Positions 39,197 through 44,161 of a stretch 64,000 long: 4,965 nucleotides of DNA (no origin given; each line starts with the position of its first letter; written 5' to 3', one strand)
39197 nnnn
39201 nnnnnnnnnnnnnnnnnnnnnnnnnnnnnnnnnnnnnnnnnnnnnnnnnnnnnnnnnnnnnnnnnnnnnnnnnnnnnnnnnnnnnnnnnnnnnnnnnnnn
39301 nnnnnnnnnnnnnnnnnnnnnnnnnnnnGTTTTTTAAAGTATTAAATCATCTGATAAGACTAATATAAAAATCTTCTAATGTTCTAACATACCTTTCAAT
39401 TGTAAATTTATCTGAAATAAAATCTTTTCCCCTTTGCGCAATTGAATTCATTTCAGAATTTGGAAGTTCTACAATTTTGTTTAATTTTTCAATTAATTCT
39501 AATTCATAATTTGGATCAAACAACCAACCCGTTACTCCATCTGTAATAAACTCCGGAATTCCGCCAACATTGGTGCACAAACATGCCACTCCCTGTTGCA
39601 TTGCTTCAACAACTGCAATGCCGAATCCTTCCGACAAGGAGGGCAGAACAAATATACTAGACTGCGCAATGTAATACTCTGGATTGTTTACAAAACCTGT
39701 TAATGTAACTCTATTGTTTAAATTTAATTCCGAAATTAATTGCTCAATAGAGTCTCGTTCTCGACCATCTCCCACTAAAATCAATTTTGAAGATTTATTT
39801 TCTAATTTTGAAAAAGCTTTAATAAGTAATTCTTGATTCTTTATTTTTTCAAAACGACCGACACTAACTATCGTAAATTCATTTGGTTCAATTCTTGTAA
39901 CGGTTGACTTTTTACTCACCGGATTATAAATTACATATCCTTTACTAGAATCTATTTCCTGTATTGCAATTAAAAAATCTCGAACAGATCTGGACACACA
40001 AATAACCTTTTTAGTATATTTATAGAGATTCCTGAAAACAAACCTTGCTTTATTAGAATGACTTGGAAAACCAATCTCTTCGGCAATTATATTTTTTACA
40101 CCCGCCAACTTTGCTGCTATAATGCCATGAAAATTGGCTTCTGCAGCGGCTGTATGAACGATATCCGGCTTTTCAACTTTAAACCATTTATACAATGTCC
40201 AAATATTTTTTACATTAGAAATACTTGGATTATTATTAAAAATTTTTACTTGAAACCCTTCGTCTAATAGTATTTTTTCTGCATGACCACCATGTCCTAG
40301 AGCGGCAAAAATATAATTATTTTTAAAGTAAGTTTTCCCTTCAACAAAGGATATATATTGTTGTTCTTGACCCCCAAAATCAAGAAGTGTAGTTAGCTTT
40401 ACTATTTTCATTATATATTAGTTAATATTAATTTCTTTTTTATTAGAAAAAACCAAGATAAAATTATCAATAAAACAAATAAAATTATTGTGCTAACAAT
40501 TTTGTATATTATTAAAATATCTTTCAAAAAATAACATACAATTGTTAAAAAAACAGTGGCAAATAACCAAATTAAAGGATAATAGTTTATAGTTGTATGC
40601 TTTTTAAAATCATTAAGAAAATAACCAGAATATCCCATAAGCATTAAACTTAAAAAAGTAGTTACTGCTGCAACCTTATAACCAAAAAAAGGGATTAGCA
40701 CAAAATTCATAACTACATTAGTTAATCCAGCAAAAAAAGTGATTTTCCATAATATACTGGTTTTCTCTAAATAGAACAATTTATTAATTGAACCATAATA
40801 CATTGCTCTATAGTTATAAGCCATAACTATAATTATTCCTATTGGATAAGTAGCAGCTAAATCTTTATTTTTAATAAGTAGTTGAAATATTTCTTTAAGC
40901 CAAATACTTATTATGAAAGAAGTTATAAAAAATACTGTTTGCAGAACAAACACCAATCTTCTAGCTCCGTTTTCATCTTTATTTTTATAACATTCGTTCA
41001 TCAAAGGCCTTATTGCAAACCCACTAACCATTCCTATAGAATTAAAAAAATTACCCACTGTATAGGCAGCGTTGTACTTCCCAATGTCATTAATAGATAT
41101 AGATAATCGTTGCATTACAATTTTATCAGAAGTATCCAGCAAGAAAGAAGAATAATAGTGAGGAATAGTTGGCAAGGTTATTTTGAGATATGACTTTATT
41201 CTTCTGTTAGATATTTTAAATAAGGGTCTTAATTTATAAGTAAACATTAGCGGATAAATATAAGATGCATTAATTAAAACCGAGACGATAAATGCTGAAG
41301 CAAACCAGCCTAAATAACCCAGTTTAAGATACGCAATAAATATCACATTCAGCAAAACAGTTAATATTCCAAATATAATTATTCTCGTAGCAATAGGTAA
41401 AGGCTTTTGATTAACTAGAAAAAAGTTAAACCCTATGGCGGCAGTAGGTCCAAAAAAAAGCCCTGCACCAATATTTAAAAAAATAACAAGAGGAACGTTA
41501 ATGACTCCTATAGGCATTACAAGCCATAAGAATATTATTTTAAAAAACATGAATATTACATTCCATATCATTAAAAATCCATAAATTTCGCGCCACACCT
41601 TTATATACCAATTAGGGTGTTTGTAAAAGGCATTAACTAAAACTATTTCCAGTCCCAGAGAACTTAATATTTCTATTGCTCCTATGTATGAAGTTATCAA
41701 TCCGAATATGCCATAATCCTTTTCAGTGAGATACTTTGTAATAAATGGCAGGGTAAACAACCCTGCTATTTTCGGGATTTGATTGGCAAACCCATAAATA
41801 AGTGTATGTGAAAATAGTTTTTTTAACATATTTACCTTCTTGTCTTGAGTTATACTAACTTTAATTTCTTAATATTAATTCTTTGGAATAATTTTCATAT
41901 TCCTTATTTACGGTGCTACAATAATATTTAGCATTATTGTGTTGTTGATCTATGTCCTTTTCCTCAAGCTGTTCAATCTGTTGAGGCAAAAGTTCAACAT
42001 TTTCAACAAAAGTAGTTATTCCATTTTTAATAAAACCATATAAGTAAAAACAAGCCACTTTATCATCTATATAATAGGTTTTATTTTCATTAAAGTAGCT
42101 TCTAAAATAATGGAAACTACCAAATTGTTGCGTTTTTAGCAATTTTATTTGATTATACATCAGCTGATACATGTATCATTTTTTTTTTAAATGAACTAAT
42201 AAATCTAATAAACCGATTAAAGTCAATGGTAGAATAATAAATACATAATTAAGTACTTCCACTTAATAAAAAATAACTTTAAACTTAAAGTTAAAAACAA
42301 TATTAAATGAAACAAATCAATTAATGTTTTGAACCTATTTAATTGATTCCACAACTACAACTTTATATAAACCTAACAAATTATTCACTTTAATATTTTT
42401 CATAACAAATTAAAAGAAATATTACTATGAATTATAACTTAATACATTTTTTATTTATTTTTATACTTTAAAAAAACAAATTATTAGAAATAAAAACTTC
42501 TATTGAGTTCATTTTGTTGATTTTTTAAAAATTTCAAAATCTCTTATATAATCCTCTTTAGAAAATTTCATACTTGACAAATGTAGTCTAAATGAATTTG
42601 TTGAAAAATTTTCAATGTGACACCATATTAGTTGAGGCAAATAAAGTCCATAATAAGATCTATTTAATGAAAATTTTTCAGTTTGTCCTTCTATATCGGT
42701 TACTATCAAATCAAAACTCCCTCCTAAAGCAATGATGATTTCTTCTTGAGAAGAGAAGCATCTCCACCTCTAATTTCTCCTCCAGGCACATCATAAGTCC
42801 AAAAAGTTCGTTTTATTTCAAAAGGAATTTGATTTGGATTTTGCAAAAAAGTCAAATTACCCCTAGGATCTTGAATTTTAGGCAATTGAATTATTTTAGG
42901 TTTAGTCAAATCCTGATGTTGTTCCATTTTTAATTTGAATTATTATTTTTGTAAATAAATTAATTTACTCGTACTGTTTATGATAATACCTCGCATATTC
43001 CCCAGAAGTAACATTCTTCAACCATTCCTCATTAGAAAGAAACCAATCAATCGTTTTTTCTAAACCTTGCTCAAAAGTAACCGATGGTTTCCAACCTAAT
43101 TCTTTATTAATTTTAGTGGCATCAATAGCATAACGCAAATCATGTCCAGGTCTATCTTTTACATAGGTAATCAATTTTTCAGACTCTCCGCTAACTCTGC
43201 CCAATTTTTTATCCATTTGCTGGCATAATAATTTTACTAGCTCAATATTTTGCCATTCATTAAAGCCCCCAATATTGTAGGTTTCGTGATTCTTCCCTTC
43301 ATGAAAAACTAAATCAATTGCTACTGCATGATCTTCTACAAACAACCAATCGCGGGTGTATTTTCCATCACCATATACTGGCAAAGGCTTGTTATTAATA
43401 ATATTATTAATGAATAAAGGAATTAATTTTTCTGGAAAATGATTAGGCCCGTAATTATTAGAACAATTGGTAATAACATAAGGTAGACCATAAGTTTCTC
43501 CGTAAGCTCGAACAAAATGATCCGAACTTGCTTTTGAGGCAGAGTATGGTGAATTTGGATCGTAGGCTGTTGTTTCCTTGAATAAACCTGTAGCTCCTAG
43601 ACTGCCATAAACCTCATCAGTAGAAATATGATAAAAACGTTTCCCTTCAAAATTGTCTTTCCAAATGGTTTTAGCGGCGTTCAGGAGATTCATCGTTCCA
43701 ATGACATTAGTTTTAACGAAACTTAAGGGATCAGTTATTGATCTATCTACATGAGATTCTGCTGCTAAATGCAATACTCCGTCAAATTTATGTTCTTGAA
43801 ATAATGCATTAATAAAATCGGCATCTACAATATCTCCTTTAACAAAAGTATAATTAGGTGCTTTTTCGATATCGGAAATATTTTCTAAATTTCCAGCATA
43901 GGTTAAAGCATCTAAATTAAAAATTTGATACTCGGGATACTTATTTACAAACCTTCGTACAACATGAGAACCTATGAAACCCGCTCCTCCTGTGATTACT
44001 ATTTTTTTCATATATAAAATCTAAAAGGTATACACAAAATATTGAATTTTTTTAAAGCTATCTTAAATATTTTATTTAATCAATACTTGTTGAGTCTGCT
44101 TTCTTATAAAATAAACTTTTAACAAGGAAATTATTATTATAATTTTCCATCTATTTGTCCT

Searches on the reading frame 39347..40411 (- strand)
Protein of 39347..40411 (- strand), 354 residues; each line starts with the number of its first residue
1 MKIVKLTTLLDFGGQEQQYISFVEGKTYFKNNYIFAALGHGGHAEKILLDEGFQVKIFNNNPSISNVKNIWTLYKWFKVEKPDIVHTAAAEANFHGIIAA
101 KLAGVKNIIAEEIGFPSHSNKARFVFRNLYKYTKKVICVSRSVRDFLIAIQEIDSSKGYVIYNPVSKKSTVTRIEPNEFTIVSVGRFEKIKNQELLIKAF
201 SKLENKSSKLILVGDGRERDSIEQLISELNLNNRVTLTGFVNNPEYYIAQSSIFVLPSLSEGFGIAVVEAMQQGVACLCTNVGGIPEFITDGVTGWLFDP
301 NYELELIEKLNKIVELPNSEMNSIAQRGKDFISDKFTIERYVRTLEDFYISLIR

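Call 19: search_protein_families(library=pfam, proteins=[window:39347-40411:-])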
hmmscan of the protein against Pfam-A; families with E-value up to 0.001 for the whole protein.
window:39347-40411:- (354 aa): 6 families
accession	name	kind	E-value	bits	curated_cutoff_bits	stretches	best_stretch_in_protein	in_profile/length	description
PF00534.26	Glycos_transf_1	-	1.5e-43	148.7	26.4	1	171-328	8-169/172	Glycosyl transferases group 1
PF13692.12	Glyco_trans_1_4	-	2.1e-36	125.8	27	1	179-314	2-140/142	Glycosyl transferases group 1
PF13439.12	Glyco_transf_4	-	5.7e-13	49.7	28.5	1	46-165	36-166/170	Glycosyltransferase Family 4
PF20706.3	GT4-conflict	-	9e-12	45.1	26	1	164-294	179-325/385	Family 4 Glycosyltransferase in conflict systems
PF13477.12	Glyco_trans_4_2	-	3.3e-06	27.7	23.4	1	45-133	37-128/139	Glycosyl transferase 4-like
PF03033.26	Glyco_transf_28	-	0.00027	21.4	26.2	1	58-122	58-129/139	Glycosyltransferase family 28 N-terminal domain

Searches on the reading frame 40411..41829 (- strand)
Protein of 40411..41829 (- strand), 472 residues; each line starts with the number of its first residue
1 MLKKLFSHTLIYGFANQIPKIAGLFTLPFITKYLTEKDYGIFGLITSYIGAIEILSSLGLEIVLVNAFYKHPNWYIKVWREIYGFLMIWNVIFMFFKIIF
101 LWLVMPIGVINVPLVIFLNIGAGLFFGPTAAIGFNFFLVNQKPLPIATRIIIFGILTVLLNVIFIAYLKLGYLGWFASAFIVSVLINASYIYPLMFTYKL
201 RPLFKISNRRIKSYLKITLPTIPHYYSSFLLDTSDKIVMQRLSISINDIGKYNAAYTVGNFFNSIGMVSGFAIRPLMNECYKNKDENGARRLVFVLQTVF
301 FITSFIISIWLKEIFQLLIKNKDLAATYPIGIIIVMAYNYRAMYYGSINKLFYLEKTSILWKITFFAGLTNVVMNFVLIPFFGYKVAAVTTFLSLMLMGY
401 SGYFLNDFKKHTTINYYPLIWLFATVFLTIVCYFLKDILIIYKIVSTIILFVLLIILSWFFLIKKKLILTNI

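Call 19: search_protein_families(library=pfam, proteins=[window:40411-41829:-])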
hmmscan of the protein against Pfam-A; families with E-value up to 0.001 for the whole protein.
window:40411-41829:- (472 aa): 1 family
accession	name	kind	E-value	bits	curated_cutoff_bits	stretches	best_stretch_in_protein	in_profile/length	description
PF01943.22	Polysacc_synt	-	1.5e-11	44.7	28.2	1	9-277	5-270/274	Polysaccharide biosynthesis protein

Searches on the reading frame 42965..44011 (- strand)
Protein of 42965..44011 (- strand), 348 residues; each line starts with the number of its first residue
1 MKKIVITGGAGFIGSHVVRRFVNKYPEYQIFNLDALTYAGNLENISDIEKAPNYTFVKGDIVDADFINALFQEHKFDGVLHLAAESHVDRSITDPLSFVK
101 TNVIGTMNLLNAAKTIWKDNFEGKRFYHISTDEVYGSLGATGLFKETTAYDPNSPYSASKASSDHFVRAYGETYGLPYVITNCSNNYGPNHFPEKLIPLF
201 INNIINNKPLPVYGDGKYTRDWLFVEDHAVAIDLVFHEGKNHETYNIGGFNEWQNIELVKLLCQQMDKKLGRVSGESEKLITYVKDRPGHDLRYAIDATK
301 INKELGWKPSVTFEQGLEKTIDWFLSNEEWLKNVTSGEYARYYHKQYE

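Call 19: search_protein_families(library=pfam, proteins=[window:42965-44011:-])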
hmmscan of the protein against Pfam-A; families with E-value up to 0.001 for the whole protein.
window:42965-44011:- (348 aa): 9 families
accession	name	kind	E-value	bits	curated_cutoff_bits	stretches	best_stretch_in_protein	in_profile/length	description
PF16363.11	GDP_Man_Dehyd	-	8.2e-101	338.2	27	1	6-320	2-332/332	GDP-mannose 4,6 dehydratase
PF01370.27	Epimerase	-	1.9e-68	230.9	20.9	1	4-248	1-240/240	NAD dependent epimerase/dehydratase family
PF02719.21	Polysacc_synt_2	-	5.8e-19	68.8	20.2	1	4-289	1-266/293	Polysaccharide biosynthesis protein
PF01073.25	3Beta_HSD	-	1.3e-14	54.3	22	1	5-232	1-225/280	3-beta hydroxysteroid dehydrogenase/isomerase family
PF04321.23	RmlD_sub_bind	-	7.3e-14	52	27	1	3-174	2-143/287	RmlD substrate binding domain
PF07993.18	NAD_binding_4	-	2.4e-13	50.3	20.1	1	6-185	1-206/258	Male sterility protein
PF05368.20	NmrA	-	7.3e-06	26.2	27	0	2-73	3-69/298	NmrA-like family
PF00106.31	adh_short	-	0.0001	22.3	26.6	0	2-115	1-121/195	short chain dehydrogenase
PF13460.12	NAD_binding_10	-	0.00026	21.3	27.2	1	8-179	1-139/184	NAD(P)H-binding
